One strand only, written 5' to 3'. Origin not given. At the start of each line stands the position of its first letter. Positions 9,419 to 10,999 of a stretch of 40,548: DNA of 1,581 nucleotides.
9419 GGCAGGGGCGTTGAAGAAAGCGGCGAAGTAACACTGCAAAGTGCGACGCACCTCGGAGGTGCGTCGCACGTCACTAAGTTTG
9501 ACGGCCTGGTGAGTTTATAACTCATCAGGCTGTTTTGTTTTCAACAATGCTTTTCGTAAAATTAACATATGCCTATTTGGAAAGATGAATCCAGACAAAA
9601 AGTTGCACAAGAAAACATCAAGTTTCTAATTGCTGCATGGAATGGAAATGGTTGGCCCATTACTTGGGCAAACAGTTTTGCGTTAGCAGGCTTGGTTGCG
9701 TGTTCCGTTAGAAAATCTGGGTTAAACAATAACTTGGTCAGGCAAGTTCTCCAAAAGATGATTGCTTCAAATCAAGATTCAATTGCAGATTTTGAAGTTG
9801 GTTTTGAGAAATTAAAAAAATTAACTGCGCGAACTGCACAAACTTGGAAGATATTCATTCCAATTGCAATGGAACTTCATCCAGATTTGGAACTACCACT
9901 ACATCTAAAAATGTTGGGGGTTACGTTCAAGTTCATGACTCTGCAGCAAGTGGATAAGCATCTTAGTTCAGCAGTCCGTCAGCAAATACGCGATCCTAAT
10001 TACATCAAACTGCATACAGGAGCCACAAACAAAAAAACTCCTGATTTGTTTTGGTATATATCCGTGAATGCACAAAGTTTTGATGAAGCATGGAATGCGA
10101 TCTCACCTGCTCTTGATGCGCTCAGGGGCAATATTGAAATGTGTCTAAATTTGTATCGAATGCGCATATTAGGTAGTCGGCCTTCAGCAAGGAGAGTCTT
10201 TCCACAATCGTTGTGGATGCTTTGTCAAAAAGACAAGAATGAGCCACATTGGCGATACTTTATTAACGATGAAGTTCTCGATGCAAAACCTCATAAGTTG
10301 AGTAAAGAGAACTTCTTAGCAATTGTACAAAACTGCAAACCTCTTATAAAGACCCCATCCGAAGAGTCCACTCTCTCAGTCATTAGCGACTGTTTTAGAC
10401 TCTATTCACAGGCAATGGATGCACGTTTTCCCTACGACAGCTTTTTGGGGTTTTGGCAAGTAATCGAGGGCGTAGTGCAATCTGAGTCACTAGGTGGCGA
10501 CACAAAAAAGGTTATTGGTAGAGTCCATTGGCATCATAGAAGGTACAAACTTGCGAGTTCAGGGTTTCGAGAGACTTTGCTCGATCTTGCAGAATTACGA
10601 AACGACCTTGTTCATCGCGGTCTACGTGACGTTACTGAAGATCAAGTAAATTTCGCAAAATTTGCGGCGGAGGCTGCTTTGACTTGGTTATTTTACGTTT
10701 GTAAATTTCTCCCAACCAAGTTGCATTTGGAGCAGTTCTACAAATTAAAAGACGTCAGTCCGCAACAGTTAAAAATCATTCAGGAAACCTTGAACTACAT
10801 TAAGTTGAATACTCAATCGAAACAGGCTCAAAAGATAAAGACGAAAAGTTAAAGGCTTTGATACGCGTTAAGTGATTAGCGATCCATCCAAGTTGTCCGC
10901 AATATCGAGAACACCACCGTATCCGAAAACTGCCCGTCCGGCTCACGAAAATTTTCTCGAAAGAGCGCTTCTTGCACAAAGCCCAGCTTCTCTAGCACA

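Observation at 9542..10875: AT-rich single-gene island encoding a 427-aa protein with a HEPN-type Rx4H motif: candidate orphan defence/abortive-infection gene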

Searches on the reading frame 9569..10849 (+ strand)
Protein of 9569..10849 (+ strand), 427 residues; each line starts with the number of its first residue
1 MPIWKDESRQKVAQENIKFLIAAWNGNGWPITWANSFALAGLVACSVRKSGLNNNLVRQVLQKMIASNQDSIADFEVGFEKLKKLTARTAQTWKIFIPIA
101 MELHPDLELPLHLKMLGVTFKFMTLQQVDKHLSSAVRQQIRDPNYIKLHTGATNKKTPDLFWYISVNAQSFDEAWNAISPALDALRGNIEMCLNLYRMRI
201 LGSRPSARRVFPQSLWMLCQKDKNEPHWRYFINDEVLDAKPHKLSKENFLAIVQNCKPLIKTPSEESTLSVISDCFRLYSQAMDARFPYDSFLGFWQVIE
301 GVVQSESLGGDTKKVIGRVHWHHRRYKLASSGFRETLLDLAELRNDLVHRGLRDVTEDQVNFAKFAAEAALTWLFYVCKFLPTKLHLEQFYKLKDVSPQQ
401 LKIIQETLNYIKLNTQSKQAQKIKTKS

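Call 4: search_protein_families(library=pfam, proteins=[window:9569-10849:+], max_evalue=10)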
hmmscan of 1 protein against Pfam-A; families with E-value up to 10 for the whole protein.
window:9569-10849:+ (427 aa): 3 families
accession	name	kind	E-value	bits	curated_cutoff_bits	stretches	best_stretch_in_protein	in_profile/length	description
PF17419.7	MauJ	-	0.00086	20.6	28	1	276-304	2-30/116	Methylamine utilization protein MauJ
PF18461.7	Atypical_Card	-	0.017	15.5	28.6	1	57-114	32-87/95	Atypical caspase recruitment domain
PF20361.3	DUF6656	-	0.077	13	27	1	317-390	53-116/182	Family of unknown function (DUF6656)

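Call 5: search_protein_families(library=padloc, proteins=[window:9569-10849:+], max_evalue=10)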
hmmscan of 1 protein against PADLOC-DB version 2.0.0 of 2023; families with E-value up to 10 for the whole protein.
window:9569-10849:+ (427 aa): 0 families

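Call 6: search_protein_families(library=ncbifam, proteins=[window:9569-10849:+], max_evalue=10)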
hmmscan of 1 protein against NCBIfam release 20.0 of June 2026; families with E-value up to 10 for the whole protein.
window:9569-10849:+ (427 aa): 0 families

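Call 7: search_solved_structures(query=window:9569-10849:+, max_evalue=10)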
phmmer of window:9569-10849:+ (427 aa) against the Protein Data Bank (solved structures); distinct sequences matched with E-value up to 10: 2.
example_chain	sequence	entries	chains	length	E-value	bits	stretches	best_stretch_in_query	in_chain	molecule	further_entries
7ux9_C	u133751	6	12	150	0.8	11.7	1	77-123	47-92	Histone H2B | Histone H2B.6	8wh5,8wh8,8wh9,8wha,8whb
8j90_D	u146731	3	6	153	0.83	11.6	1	77-123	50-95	HTB9 | Histone H2B.6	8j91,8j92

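Call 8: find_homologous_proteins(query=window:9569-10849:+, max_evalue=0.001)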
Query window:9569-10849:+ (427 aa): 1 proteins with E <= 0.001 among 7455 candidates.
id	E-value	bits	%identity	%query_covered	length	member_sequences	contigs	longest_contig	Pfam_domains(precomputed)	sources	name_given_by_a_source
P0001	9.2e-291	982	100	100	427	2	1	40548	-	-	-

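Call 17: search_protein_representatives(protein=window:9569-10849:+)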
Query: 427 residues. Proteins with E-value up to 0.001 (for the whole library): 333; up to 1e-10: 218; up to 1e-30: 74. The best 150 are listed.
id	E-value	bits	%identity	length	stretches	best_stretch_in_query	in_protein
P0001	2.9e-291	981.6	100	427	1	1-427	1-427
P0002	6.5e-78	278.8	35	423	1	2-418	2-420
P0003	1.2e-75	271.4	38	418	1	3-416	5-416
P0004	1.6e-74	267.6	37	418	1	1-412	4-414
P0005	6.3e-72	259.1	35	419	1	3-411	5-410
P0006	2.0e-69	250.9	33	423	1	1-416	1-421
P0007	7.5e-67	242.4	35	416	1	12-412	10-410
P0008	2.1e-66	240.9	34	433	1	1-419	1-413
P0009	2.5e-63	230.8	32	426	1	3-413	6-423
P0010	5.6e-63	229.6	33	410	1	2-413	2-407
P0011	7.1e-63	229.3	33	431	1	3-412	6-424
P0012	8.7e-63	229.0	33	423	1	3-410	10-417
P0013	4.4e-61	223.4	33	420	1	3-417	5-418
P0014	1.0e-60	222.2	33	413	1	1-410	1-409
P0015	1.4e-60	221.7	34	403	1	1-392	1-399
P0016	3.4e-60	220.5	33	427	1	1-413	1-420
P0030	2.5e-48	181.3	30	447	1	7-415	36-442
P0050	1.9e-38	148.8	28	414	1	8-412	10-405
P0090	4.1e-28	114.8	23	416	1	4-412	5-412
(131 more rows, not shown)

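Call 20: search_protein_families(library=pfam, alignment_id=A1, max_evalue=0.01)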
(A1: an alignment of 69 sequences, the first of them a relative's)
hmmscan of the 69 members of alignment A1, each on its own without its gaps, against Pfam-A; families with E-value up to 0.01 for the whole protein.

A. member 1, P0001 (427 aa): 1 family
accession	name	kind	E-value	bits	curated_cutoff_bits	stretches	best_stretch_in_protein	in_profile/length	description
PF17419.7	MauJ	-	0.00086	20.6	28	1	276-304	2-30/116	Methylamine utilization protein MauJ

B. families by the number of members that match (of 69 scanned): 5 families
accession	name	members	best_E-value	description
PF18735.6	HEPN_RiboL-PSP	2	3.1e-06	RiboL-PSP-HEPN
PF17419.7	MauJ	2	0.00086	Methylamine utilization protein MauJ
PF04437.19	RINT1_TIP1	1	0.0022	RINT-1/TIP-1 family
PF18739.6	HEPN_Apea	1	0.0036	Apea-like HEPN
PF18730.6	HEPN_Cthe2314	1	0.0064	Cthe_2314-like HEPN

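Call 21: search_protein_families(library=padloc, alignment_id=A1, max_evalue=0.01)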
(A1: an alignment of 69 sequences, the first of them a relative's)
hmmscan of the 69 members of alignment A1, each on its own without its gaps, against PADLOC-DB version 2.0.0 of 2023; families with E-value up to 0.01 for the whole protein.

A. member 1, P0001 (427 aa): 0 families

B. families by the number of members that match (of 69 scanned): 4 families
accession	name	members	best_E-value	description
PDLC01688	DUF3644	1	0.00097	DUF3644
PDLC04617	PDC-M38B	1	0.0024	-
PDLC01264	Cas5c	1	0.0028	CAS-I-C; effector_G5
PDLC01365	Cas5c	1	0.0028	CAS-I-C; effector_G5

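Call 22: search_solved_structures(query=A1, max_evalue=10, show_alignments=2)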
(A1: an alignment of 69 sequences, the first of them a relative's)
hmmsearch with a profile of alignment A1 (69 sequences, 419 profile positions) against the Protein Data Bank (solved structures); distinct sequences matched with E-value up to 10: 6.
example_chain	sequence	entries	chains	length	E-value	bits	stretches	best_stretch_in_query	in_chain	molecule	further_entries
9hxm_A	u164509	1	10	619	0.0018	20.5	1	215-305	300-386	Putative bacterial antiviral defense protein Ec4ApeA from Escherichia coli strain 10434wH1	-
4gh9_A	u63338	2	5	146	0.16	14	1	158-215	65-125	Polymerase cofactor VP35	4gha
6otc_A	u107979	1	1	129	0.19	13.8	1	158-215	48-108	Polymerase cofactor VP35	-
4ghl_A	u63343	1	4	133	0.2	13.7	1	158-215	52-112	Polymerase cofactor VP35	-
9ip4_B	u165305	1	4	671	2.1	10.3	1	158-214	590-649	Maltose/maltodextrin-binding periplasmic protein,Polymerase cofactor VP35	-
9ip2_B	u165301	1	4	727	2.4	10.2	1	158-214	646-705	Maltose/maltodextrin-binding periplasmic protein,Polymerase cofactor VP35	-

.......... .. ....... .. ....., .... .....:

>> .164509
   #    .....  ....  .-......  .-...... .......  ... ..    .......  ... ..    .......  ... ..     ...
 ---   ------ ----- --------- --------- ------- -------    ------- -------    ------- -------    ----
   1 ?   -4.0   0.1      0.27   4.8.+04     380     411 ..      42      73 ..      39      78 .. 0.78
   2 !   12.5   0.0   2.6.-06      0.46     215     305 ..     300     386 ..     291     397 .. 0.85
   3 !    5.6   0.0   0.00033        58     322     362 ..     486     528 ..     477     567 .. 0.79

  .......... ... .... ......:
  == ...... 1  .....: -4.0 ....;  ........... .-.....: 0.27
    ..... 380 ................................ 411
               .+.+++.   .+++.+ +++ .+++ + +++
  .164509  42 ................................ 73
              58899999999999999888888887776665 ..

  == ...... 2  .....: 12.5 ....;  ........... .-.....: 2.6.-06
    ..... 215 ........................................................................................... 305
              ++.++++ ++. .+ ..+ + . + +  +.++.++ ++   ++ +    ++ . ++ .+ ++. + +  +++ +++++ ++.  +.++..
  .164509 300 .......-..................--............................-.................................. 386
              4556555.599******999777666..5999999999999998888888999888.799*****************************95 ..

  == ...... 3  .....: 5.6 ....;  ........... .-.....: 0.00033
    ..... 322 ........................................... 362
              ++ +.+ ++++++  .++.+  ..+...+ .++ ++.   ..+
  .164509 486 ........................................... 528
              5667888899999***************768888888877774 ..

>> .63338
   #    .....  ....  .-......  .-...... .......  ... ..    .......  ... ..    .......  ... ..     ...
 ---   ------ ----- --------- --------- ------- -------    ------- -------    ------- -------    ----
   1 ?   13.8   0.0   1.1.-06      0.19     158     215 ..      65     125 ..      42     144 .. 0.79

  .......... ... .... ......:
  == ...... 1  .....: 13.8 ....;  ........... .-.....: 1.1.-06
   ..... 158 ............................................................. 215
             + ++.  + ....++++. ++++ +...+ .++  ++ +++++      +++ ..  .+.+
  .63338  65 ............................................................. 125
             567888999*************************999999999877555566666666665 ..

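Call 23: find_homologous_proteins(query=A1, max_evalue=0.00001)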
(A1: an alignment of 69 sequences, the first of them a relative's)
Query A1 (69 sequences) (427 aa, profile of the alignment): 2 proteins with E <= 0.00001 among 8000 candidates.
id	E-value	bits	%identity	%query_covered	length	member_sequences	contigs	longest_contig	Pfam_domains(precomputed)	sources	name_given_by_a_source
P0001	5.6e-135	469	100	100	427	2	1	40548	-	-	-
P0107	9.6e-94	333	24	96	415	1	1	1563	-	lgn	-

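Call 25: find_encoding_contigs(protein=P0002, flank=8000, max_places=4)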
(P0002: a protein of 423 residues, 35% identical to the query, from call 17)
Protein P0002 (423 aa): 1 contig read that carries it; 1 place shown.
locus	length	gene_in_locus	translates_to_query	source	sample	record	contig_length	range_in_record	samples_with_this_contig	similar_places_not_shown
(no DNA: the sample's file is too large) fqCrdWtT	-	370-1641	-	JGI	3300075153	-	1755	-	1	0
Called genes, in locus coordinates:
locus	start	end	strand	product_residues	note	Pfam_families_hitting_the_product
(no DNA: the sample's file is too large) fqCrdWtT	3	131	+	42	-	?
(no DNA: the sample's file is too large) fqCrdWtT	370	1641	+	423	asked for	-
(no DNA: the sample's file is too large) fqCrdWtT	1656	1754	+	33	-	?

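Call 26: find_encoding_contigs(protein=P0003, flank=8000, max_places=4)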
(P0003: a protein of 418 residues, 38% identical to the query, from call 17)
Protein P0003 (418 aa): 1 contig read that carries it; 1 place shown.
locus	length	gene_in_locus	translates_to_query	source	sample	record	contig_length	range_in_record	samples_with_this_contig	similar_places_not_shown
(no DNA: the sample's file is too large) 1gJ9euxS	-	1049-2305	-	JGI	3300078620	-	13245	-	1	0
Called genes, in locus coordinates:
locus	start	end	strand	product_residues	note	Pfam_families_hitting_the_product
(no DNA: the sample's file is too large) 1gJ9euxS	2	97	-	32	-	?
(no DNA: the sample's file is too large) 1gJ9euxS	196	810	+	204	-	-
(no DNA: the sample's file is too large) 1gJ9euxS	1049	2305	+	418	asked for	-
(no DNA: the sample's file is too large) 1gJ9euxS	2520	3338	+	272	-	PF02129:Peptidase_S15 (weak), PF12146:Hydrolase_4, PF20434:BD-FAE (faint), PF00561:Abhydrolase_1, PF12695:Abhydrolase_5 (faint), PF12697:Abhydrolase_6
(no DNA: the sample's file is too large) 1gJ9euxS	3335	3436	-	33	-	-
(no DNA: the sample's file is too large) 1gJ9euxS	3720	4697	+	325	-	PF14870:PSII_BNR (faint), PF15902:Sortilin-Vps10 (faint), PF25852:DUF6242_C (weak), PF02012:BNR (faint)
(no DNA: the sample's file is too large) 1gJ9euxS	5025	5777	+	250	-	-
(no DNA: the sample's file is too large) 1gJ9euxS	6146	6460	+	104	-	-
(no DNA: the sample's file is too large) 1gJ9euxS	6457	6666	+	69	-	-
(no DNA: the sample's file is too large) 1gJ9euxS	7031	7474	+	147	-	PF01548:DEDD_Tnp_IS110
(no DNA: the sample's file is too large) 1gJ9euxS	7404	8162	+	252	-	PF02371:Transposase_20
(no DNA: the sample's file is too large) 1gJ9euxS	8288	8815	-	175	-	PF12680:SnoaL_2 (weak)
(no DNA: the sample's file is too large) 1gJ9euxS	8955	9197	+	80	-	-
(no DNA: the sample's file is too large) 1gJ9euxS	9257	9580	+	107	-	PF05016:ParE_toxin (weak)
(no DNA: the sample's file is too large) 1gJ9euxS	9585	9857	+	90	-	-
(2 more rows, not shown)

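Call 29: search_dna_similar(query=window:9569-10849:+, collection=plasmids, mode=protein, max_evalue=0.001)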
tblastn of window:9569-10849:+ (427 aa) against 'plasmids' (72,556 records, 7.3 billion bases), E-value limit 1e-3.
No match.

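Call 30: search_dna_similar(query=window:9569-10849:+, collection=phages, mode=protein, max_evalue=0.001)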
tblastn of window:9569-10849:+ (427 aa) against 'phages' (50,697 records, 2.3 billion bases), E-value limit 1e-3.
No match.

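Call 33: find_related_loci(query=A2, collection=metagenome_contigs, flank=10000)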
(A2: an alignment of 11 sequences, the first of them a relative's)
Query A2 (427 aa) in metagenome_contigs; peptide patterns used: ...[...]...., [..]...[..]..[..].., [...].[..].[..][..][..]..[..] (x = any residue, [..] = any of these).
265 stretches matched a pattern; 44 encode a relative of the query (tblastn E <= 1e-3); 44 distinct loci.
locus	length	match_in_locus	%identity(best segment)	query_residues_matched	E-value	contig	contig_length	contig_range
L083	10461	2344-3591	40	1-414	8e-104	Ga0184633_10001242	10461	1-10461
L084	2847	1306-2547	38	1-412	8e-100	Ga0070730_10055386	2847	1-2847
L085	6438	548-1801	38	1-412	3e-92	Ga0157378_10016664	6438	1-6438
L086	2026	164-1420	38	1-419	3e-95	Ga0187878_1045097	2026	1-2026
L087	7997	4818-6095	36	1-421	1e-90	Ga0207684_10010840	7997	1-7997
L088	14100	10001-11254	37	1-412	1e-89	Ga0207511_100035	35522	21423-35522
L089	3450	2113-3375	37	1-420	2e-87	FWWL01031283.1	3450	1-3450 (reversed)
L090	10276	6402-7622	31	1-411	2e-65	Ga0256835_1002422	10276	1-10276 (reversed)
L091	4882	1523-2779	32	3-412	8e-64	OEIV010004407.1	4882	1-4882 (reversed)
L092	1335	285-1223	38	1-309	3e-64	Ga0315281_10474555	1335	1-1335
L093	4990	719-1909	31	3-411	5e-60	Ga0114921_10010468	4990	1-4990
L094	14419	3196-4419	29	3-411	5e-52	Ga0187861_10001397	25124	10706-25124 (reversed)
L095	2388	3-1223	29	4-411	2e-52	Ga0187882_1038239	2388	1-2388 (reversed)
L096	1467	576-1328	36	160-411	9e-51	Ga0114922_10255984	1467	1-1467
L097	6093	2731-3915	29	1-394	2e-47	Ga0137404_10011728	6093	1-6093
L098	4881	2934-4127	28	8-418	4e-47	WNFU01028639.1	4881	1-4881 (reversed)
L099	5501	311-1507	28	3-412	1e-46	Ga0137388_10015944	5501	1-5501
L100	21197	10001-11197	28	3-412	1e-45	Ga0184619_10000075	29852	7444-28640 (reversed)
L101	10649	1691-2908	28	3-421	2e-45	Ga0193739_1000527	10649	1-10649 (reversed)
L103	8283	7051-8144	39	9-374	4e-54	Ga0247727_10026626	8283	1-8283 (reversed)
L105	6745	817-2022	27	3-412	3e-41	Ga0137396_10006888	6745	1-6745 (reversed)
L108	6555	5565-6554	28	3-331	3e-34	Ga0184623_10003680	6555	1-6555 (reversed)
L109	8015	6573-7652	26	43-403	3e-33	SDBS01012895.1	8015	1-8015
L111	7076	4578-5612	25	60-412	9e-32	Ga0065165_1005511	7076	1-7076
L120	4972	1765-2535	26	164-417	2e-22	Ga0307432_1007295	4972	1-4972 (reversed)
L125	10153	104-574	33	230-391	1e-17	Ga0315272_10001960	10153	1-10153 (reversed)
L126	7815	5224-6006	24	153-412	2e-12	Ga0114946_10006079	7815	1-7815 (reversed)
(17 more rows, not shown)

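Call 34: find_related_loci(query=A2, collection=viral_contigs, flank=10000)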
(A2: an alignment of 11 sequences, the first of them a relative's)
Query A2 (427 aa) in viral_contigs; peptide patterns used: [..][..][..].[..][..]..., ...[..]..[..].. (x = any residue, [..] = any of these).
37 stretches matched a pattern, but none encodes a relative of the query by tblastn (E <= 1e-3).

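Call 35: predict_structure(alignment_id=A1)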
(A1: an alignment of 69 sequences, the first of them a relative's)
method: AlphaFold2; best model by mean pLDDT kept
length: 427 residues; sequences in the alignment: 69
mean_pLDDT: 95.6   pTM: 0.90
mean pLDDT of the five models: 95.6, 94.9, 94.9, 94.5, 94.2
residues with pLDDT >= 90: 396; 70-90: 31; 50-70: 0; < 50: 0
segments of 3 or more residues with pLDDT < 50: none
pLDDT, mean of each block of 10 residues (from residue 1): 92 98 97 98 92 94 98 97 90 96 96 98 97 96 96 93 96 95 98 96 90 95 93 83 97 98 98 98 97 98 95 97 93 96 98 97 98 98 98 96 98 95 89
secondary structure, 60 per line:
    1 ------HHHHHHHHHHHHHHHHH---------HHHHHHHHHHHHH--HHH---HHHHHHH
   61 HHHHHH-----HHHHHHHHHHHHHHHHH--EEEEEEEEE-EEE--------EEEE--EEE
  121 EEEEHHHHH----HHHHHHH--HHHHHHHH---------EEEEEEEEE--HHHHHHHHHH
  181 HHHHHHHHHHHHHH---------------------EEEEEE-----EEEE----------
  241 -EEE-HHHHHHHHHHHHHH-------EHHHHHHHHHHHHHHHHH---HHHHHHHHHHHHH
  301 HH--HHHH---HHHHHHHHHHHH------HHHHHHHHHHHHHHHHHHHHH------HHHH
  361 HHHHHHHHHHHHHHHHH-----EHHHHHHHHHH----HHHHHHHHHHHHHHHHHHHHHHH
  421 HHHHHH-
elements in order: H7-23 H33-45 H54-66 H72-88 E91-99 E101-103 E112-115 E118-124 H125-129 H134-140 H143-150 E160-168 H171-194 E216-221 E227-230 E242-244 H246-259 H268-284 H288-302 H305-308 H312-323 H330-350 H357-377 H384-393 H398-426

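Call 38: fold_search(model_id=the predicted structure, library=pdb)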
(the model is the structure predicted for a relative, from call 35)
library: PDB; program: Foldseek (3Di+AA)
matches with E <= 10: 213; with E <= 0.001: 0
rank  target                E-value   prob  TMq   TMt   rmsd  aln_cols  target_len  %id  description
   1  7pkn_N                6.1e-02  0.12  0.08  0.10  17.4       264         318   10  Structure of the human CCAN deltaCT complex (released 2022-04-27)
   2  7bmk_A                3.0e-01  0.10  0.14  0.14  18.7       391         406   11  ATP-Competitive Partial Antagonists-'PAIR's-Rheostatically Modulate IRE1alpha's Kinase Helix-alphaC to Segregate its R (released 2021-09-29)
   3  7r5v_N                4.7e-01  0.04  0.07  0.09  18.9       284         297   10  Structure of the human CCAN CENP-A alpha-satellite complex (released 2022-04-27)
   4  8urc_A                6.9e-01  0.08  0.13  0.13  22.5       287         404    9  Bacillus niacini flavin monooxygenase (released 2024-09-18)
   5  5tsc_A                7.2e-01  0.02  0.08  0.08  29.2       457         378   10  The crystal structure of Lpg2147 from Legionella pneumophila (released 2016-11-23)
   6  8urd_A                7.6e-01  0.08  0.13  0.13  23.6       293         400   10  Bacillus niacini flavin monooxygenase with bound (2,6)DHP (released 2024-09-18)
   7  4qyz_I                8.4e-01  0.06  0.09  0.14  18.8       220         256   10  Crystal structure of a CRISPR RNA-guided surveillance complex, Cascade, bound to a ssDNA target (released 2014-09-03)
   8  9yf5_PA               1.1e+00  0.03  0.08  0.06  17.4       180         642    8  N4 Empty Particle C6 Tail (released 2025-12-24)
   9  8yha_H                1.1e+00  0.02  0.07  0.08  22.7       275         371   10  Type I-EHNH Cascade-ssDNA complex (released 2024-07-31)
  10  9lh4                  1.2e+00  0.15  0.10  0.12  16.2       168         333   11  Crystal structure of the cyclophilin 37 from Arabidopsis thaliana (released 2025-12-24)
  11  8oin_Bj               1.2e+00  0.09  0.13  0.28  16.9       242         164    9  55S mammalian mitochondrial ribosome with mtRF1 and P-site tRNA (released 2023-06-14)
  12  9n9j_I                1.2e+00  0.06  0.09  0.06  16.9       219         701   11  Structure of a GRP94 folding intermediate engaged with a CCDC134- and FKBP11-bound secretory translocon (released 2025-11-19)
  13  4wd9_A                1.3e+00  0.05  0.11  0.06  21.6       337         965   12  Crystal structure of tRNA-dependent lantibiotic dehydratase NisB in complex with NisA leader peptide (released 2014-10-29)
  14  8yha_E                1.3e+00  0.02  0.07  0.08  22.1       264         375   11  Type I-EHNH Cascade-ssDNA complex (released 2024-07-31)
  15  6iu4                  1.4e+00  0.09  0.10  0.15  19.4       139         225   11  Crystal structure of iron transporter VIT1 with cobalt ion (released 2019-02-06)
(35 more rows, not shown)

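Call 49: search_protein_families(library=pfam, alignment_id=A3, max_evalue=0.00001)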
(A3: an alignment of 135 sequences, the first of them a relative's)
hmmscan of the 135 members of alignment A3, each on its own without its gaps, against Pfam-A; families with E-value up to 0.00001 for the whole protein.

A. member 1, L083:1-474:+ (157 aa): 1 family
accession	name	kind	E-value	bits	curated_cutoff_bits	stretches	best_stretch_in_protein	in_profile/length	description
PF02457.21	DAC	-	2.1e-11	43.9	27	1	10-117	13-118/119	DisA bacterial checkpoint controller nucleotide-binding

B. families by the number of members that match (of 135 scanned): 87 families (the first 25 are shown)
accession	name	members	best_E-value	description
PF07287.17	AtuA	2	2.4e-154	Acyclic terpene utilisation family protein AtuA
PF01039.27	Carboxyl_trans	2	8.8e-141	Carboxyl transferase domain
PF02779.29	Transket_pyr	2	1.5e-44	Transketolase, pyrimidine binding domain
PF02780.25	Transketolase_C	2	1e-37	Transketolase, C-terminal domain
PF01555.25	N6_N4_Mtase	2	5.5e-28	DNA methylase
PF17660.6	BTRD1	2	1.7e-25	Polyglycine hydrolase-like, structural repeat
PF01381.28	HTH_3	2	3.4e-18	Helix-turn-helix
PF03255.19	ACCA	2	2.2e-15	Acetyl co-enzyme A carboxylase carboxyltransferase-like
PF13365.12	Trypsin_2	2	2.2e-15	Trypsin-like peptidase domain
PF01609.27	DDE_Tnp_1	2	2.1e-13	Transposase DDE domain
PF13560.12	HTH_31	2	3.9e-10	Helix-turn-helix domain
PF00676.26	E1_dh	1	2.6e-93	Dehydrogenase E1 component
PF12746.13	GNAT_acetyltran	1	7e-80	GNAT acetyltransferase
PF07992.20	Pyr_redox_2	1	1.1e-75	Pyridine nucleotide-disulphide oxidoreductase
PF09520.16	RE_TdeIII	1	6.8e-71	Type II restriction endonuclease, TdeIII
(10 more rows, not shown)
